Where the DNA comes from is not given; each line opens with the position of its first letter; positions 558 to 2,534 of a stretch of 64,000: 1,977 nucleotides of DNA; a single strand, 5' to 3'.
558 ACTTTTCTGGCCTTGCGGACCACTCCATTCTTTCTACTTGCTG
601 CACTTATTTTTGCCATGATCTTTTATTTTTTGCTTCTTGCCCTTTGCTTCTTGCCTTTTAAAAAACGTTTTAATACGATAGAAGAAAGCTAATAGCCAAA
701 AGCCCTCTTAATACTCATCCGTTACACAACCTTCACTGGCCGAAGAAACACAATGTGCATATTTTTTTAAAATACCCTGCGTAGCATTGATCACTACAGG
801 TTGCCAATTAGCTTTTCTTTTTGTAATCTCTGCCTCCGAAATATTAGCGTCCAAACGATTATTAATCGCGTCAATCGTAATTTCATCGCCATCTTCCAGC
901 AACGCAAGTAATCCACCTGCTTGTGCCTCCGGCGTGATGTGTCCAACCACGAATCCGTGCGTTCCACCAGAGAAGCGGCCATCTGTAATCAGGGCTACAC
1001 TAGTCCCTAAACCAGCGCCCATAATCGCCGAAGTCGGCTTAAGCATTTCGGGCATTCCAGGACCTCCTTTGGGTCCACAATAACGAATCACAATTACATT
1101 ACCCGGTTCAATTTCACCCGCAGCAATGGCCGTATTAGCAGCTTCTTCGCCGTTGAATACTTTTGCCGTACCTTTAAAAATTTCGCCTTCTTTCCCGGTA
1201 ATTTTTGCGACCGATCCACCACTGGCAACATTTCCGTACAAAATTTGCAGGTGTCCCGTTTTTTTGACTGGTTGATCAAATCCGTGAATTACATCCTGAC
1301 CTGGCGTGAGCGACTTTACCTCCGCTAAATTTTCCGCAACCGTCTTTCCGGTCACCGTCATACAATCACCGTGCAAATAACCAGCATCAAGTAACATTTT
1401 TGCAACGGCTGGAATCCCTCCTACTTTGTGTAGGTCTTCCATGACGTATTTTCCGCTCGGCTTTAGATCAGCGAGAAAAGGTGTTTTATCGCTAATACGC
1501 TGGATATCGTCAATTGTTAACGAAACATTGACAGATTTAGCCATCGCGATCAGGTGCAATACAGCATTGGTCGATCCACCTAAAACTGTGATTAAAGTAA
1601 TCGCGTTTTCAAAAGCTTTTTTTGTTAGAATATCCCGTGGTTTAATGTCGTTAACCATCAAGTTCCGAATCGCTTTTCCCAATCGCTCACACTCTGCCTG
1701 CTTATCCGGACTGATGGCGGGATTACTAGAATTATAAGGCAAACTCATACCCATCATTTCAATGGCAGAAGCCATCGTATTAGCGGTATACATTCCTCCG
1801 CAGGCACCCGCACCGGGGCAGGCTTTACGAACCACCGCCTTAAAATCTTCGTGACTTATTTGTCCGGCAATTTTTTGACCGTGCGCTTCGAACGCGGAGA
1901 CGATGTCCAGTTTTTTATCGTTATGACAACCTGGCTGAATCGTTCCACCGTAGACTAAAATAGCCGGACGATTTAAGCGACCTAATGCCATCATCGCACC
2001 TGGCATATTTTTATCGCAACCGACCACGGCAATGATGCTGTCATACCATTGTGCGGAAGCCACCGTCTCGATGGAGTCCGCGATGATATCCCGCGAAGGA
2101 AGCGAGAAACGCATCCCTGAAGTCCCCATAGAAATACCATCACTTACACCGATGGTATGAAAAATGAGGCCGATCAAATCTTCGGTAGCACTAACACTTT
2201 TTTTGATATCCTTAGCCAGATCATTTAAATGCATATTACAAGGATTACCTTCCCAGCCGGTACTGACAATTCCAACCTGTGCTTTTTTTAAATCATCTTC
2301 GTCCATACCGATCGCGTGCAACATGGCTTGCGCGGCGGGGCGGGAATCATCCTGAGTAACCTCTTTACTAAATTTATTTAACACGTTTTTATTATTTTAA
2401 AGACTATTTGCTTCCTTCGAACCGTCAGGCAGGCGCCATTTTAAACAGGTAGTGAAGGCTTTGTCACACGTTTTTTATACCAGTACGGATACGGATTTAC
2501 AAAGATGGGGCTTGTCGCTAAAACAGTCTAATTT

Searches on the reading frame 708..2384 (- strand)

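Call 76: search_protein_families(library=pfam, proteins=[window:708-2384:-], max_evalue=0.00001)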
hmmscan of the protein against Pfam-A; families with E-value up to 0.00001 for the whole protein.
window:708-2384:- (558 aa): 2 families
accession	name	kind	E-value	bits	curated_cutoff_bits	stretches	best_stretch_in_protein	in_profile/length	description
PF00920.27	ILVD_EDD_N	-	1.2e-128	429.2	27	1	34-352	1-316/316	Dihydroxy-acid/6-phosphogluconate dehydratase N-terminal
PF24877.1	ILV_EDD_C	-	1.6e-73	246.7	27.7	1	364-553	1-191/191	Dihydroxy-acid/6-phosphogluconate dehydratase C-terminal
